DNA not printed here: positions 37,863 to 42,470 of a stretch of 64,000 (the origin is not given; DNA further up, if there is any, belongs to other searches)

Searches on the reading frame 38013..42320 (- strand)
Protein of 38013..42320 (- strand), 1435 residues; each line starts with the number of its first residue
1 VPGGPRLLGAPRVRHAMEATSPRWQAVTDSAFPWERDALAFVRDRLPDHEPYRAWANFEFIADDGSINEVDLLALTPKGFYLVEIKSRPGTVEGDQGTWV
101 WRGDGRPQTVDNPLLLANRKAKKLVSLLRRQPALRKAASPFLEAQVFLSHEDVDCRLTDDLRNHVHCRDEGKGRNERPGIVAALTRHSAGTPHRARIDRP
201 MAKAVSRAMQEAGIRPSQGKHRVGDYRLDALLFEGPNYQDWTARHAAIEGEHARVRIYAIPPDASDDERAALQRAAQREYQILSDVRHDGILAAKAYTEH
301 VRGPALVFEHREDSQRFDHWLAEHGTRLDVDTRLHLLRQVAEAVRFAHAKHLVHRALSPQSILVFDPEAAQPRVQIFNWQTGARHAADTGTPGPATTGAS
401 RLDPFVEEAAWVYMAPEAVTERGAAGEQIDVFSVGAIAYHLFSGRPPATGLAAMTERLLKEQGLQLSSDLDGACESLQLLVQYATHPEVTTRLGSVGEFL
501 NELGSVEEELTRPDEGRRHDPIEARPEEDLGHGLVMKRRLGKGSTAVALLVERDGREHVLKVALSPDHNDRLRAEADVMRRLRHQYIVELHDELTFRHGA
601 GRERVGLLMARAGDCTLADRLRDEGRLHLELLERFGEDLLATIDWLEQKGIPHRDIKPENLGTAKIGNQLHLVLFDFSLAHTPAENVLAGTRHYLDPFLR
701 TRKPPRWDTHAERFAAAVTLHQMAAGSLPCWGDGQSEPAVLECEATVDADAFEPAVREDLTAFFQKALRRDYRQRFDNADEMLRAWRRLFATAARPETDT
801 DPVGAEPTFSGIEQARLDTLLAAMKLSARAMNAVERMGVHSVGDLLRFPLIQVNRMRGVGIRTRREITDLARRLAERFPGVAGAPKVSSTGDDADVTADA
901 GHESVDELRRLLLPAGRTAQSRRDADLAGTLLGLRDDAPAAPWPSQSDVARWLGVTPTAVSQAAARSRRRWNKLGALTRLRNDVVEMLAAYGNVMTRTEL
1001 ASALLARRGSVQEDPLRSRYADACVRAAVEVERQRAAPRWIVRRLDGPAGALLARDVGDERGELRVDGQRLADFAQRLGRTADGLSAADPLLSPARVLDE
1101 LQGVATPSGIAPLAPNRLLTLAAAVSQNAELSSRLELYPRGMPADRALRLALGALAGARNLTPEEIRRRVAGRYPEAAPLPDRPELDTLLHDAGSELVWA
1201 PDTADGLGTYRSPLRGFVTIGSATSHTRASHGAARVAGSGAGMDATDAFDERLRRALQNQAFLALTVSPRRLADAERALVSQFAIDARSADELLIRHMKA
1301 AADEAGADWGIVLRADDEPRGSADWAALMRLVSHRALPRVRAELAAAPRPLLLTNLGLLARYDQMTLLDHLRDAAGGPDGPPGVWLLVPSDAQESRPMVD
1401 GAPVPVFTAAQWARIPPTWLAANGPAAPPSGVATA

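Call 6: search_protein_families(library=pfam, proteins=[window:38013-42320:-], max_evalue=0.01)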
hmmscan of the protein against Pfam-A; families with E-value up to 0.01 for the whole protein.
window:38013-42320:- (1435 aa): 5 families
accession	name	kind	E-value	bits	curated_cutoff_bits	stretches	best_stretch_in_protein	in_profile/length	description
PF00069.31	Pkinase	-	5.9e-38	131.2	31.7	2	536-780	3-255/263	Protein kinase domain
PF07714.23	PK_Tyr_Ser-Thr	-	4.1e-20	72.6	23.1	2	270-467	42-224/258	Protein tyrosine and serine/threonine kinase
PF08378.17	NERD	-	2e-15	57.7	22.1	1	34-131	5-96/111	Nuclease-related domain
PF03118.21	RNA_pol_A_CTD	-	4e-06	26.9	23.8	1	814-869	8-63/67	Bacterial RNA polymerase, alpha chain C terminal domain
PF06293.20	Kdo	-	0.0017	18.3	21.3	1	279-373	61-160/207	Lipopolysaccharide kinase (Kdo/WaaP) family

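Call 7: search_protein_families(library=ncbifam, proteins=[window:38013-42320:-], max_evalue=0.01)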
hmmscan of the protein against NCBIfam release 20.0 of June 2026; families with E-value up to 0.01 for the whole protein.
window:38013-42320:- (1435 aa): 10 families
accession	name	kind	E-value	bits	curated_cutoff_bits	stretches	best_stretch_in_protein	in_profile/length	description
NF033442.0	BREX_PglW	equivalog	0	1598.4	990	1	23-1422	2-1389/1391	BREX system serine/threonine kinase PglW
NF047741.1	antiphage_MADS6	equivalog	4e-72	243.6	460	2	33-595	13-561/612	methylation-associated defense system protein kinase MAD6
NF033483.0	PknB_PASTA_kin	equivalog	1.7e-29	103.3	450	2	566-797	48-276/563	Stk1 family PASTA domain-containing Ser/Thr kinase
NF038150.1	lanthi_synth_IV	equivalog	6.1e-15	54.6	650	2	553-830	220-490/851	class IV lanthionine synthetase LanL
NF052427.1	StpK7MSMEG_1200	equivalog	6e-13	48.1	900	2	224-447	7-208/601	serine/threonine protein kinase StpK7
TIGR03903.1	TOMM_kin_cyc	equivalog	5.7e-10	37.7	705.75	2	569-680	22-129/1267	TOMM system kinase/cyclase fusion protein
NF003519.0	PRK05182.2-5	equivalog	1.2e-05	24.5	277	1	777-869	213-305/320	DNA-directed RNA polymerase subunit alpha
NF009651.0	PRK13184.1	equivalog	3.1e-05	22.1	839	0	639-680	122-160/932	serine/threonine-protein kinase PknD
TIGR02027.1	rpoA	equivalog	4.3e-05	22.8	227.8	1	812-869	229-286/298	DNA-directed RNA polymerase subunit alpha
NF043056.1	T4SS_LegK1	equivalog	0.00011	20.9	550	0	647-717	206-277/516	Dot/Icm T4SS effector kinase LegK1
